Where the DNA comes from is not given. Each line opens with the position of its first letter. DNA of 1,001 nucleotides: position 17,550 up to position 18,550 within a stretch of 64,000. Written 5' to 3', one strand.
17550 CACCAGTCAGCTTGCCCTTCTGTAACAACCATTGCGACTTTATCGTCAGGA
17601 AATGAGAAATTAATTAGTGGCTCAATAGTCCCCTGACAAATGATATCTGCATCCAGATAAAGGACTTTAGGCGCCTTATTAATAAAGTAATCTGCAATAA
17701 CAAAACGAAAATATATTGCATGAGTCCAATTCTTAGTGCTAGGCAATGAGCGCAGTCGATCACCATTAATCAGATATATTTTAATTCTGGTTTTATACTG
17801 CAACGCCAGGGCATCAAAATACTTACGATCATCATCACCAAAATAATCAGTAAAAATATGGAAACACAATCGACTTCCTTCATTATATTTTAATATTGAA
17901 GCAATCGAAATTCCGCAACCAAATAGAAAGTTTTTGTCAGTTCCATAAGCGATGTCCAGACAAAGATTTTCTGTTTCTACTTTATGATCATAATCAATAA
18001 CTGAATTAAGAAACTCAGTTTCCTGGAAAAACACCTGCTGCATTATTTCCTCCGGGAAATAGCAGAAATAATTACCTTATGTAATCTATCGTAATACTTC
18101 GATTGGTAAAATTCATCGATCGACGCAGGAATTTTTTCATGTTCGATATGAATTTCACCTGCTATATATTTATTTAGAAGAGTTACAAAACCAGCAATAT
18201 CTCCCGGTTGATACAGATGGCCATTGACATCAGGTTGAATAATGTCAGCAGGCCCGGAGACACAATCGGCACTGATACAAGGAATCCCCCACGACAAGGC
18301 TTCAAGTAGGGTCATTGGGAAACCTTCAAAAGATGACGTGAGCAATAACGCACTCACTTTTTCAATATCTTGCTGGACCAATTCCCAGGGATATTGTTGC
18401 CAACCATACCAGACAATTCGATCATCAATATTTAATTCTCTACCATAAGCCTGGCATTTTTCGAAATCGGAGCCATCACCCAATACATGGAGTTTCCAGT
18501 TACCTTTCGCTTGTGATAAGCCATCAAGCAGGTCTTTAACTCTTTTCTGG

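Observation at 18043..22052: Tight translational coupling along the waaQ operon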

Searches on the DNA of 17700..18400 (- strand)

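Call 46: search_dna_similar(query=window:17700-18400:-, collection=ecoli_genomes, mode=distant, max_rows=25, rows=spread)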
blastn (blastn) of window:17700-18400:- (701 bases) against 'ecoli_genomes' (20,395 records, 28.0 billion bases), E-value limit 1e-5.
Records with a match: 1534; places in all: 1539; records where one place covers at least 80% of the query: 1533.
Genomes with a match: 1534 of 5426; with a place that covers at least 80% of the query: 1533. Places per genome that has any: lowest 1, median 1, highest 2. On chromosomes: 1539 places; on plasmids: 0.
Best place of each record, by identity: >=99% 458; 95-99% 31; 90-95% 558; 80-90% 486; 60-80% 1.
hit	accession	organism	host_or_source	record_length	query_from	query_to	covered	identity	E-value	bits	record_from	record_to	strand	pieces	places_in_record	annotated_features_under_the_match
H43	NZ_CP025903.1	Escherichia coli strain 300709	Homo sapiens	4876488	1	701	100%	100.0%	0e+0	1265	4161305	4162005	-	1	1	waaB: lipopolysaccharide 1,6-galactosyltransferase | waaO: lipopolysaccharide 3-alpha-galactosyltransferase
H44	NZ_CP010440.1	Escherichia coli K-12 strain K-12 MG1655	not applicable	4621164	1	701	100%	100.0%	0e+0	1265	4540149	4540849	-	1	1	waaB: lipopolysaccharide 1,6-galactosyltransferase | waaO: lipopolysaccharide 3-alpha-galactosyltransferase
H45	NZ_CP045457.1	Escherichia coli strain ET12567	Constructed from strain GM2929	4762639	1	701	100%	100.0%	0e+0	1265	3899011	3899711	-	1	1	waaB: lipopolysaccharide 1,6-galactosyltransferase | waaO: lipopolysaccharide 3-alpha-galactosyltransferase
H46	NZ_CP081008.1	Escherichia coli strain XL10-gold-ultracompetent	-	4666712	1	701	100%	100.0%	0e+0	1265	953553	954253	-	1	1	waaB: lipopolysaccharide 1,6-galactosyltransferase | waaO: lipopolysaccharide 3-alpha-galactosyltransferase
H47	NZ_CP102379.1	Escherichia coli strain BM28 lysU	laboratory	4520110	1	701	100%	100.0%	0e+0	1265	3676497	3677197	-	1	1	waaB: lipopolysaccharide 1,6-galactosyltransferase | waaO: lipopolysaccharide 3-alpha-galactosyltransferase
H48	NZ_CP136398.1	Escherichia coli strain DCM200-113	missing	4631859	1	701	100%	100.0%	0e+0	1265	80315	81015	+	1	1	waaB: lipopolysaccharide 1,6-galactosyltransferase | waaO: lipopolysaccharide 3-alpha-galactosyltransferase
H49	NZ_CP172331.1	Escherichia coli strain APEC-O117H42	Gallus gallus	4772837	1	701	100%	100.0%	0e+0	1265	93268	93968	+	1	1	waaB: lipopolysaccharide 1,6-galactosyltransferase | waaO: lipopolysaccharide 3-alpha-galactosyltransferase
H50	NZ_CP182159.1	Escherichia coli strain CUPF12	Pig Feces, Farm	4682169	1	701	100%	99.9%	0e+0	1260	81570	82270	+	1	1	waaB: lipopolysaccharide 1,6-galactosyltransferase | waaO: lipopolysaccharide 3-alpha-galactosyltransferase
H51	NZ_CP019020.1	Escherichia coli strain Ecol_244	Homo sapiens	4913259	1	701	100%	93.0%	0e+0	1044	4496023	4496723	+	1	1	waaB: lipopolysaccharide 1,6-galactosyltransferase | waaO: lipopolysaccharide 3-alpha-galactosyltransferase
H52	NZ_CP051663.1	Escherichia coli strain 1162invT2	Homo sapiens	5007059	1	701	100%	93.0%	0e+0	1044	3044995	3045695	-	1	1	waaB: lipopolysaccharide 1,6-galactosyltransferase | waaO: lipopolysaccharide 3-alpha-galactosyltransferase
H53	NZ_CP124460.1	Escherichia coli strain AVS0947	environmental: river/lake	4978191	1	701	100%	93.0%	0e+0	1044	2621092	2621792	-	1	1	waaB: lipopolysaccharide 1,6-galactosyltransferase | waaO: lipopolysaccharide 3-alpha-galactosyltransferase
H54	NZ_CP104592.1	Escherichia coli strain EC5931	Homo sapiens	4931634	1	701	100%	93.0%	0e+0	1044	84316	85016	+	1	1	waaB: glycosyltransferase | waaO: lipopolysaccharide 3-alpha-galactosyltransferase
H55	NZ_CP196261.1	Escherichia coli strain AH21C082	Homo sapiens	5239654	1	701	100%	93.0%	0e+0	1044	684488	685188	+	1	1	waaB: lipopolysaccharide 1,6-galactosyltransferase | waaO: lipopolysaccharide 3-alpha-galactosyltransferase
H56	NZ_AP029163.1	Escherichia coli strain KA0011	-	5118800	1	701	100%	93.0%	0e+0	1044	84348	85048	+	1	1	waaB: lipopolysaccharide 1,6-galactosyltransferase | waaO: lipopolysaccharide 3-alpha-galactosyltransferase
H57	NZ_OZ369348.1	Escherichia coli strain Esc22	not applicable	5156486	1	701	100%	93.0%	0e+0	1044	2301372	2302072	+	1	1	waaB: lipopolysaccharide 1,6-galactosyltransferase | waaO: lipopolysaccharide 3-alpha-galactosyltransferase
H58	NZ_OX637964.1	Escherichia coli O25b:H4-ST131 strain ST131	Homo sapiens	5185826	1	701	100%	93.0%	0e+0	1044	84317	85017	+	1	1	waaB: lipopolysaccharide 1,6-galactosyltransferase | waaO: lipopolysaccharide 3-alpha-galactosyltransferase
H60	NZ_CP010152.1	Escherichia coli strain D9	dog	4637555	1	701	100%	88.7%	0e+0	909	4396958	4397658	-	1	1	waaB: lipopolysaccharide 1,6-galactosyltransferase | waaO: lipopolysaccharide 3-alpha-galactosyltransferase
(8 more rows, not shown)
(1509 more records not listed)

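Call 48: get_annotated_region(hit=H58, flank=4000)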
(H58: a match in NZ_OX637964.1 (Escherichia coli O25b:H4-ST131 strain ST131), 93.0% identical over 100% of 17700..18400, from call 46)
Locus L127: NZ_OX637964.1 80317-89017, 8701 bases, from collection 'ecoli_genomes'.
description: Escherichia coli O25b:H4-ST131 isolate 46 chromosome C, complete sequence
organism: Escherichia coli O25b:H4-ST131 strain ST131 (NCBI taxid 941322)
replicon: chromosome; assembly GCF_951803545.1
host: Homo sapiens; source: Urinary tract; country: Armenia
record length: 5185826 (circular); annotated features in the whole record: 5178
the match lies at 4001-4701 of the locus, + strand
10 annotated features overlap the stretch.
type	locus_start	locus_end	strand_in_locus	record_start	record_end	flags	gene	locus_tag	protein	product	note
CDS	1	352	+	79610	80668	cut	rfaQ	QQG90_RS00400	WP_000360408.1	lipopolysaccharide core heptosyltransferase RfaQ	-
CDS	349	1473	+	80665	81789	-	waaG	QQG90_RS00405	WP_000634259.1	glycosyltransferase family 4 protein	-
CDS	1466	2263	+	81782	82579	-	rfaP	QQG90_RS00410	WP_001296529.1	lipopolysaccharide core heptose(I) kinase RfaP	-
CDS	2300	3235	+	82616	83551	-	rfaS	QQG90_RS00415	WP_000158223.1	LPS core biosynthesis protein WaaS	-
CDS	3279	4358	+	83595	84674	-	waaB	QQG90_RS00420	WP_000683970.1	lipopolysaccharide 1,6-galactosyltransferase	-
CDS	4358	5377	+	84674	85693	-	waaO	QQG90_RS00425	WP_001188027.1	lipopolysaccharide 3-alpha-galactosyltransferase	-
CDS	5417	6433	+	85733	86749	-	rfaJ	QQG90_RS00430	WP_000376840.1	lipopolysaccharide 1,2-glucosyltransferase RfaJ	-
CDS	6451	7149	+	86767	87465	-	rfaY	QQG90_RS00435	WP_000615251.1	lipopolysaccharide core heptose(II) kinase RfaY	-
CDS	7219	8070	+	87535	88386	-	waaZ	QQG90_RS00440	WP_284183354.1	3-deoxy-D-manno-oct-2-ulosonate III transferase WaaZ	-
CDS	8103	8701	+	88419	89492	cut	waaU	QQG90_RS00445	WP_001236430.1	glycosyltransferase family 9 protein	-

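Call 49: get_annotated_region(hit=H60, flank=4000)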
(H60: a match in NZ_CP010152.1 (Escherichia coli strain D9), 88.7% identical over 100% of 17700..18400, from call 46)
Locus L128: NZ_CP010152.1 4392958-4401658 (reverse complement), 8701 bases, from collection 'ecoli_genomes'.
description: Escherichia coli strain D9 chromosome, complete genome
organism: Escherichia coli strain D9 (NCBI taxid 562)
replicon: chromosome; assembly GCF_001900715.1
host: dog; source: -; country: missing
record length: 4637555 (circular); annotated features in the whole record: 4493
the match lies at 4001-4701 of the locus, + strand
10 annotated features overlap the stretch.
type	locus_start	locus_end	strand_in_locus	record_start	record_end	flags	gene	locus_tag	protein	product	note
CDS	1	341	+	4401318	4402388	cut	rfaQ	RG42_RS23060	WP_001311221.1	lipopolysaccharide core heptosyltransferase RfaQ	-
CDS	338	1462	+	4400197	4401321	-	rfaG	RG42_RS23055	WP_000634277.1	lipopolysaccharide glucosyltransferase I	-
CDS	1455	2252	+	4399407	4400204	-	rfaP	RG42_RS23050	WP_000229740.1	lipopolysaccharide core heptose(I) kinase RfaP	-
CDS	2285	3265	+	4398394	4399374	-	-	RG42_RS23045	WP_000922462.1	glycosyltransferase family 8 protein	-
CDS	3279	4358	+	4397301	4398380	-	waaB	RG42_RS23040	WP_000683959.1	lipopolysaccharide 1,6-galactosyltransferase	-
CDS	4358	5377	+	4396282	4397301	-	waaO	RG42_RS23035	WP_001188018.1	lipopolysaccharide 3-alpha-galactosyltransferase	-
CDS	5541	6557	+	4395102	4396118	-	rfaJ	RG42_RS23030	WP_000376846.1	lipopolysaccharide 1,2-glucosyltransferase RfaJ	-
CDS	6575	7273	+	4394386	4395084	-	rfaY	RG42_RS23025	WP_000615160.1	lipopolysaccharide core heptose(II) kinase RfaY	-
CDS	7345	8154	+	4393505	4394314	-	waaZ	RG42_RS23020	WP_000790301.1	3-deoxy-D-manno-oct-2-ulosonate III transferase WaaZ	-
CDS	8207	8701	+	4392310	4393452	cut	-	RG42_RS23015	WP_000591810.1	lipopolysaccharide N-acetylglucosaminyltransferase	-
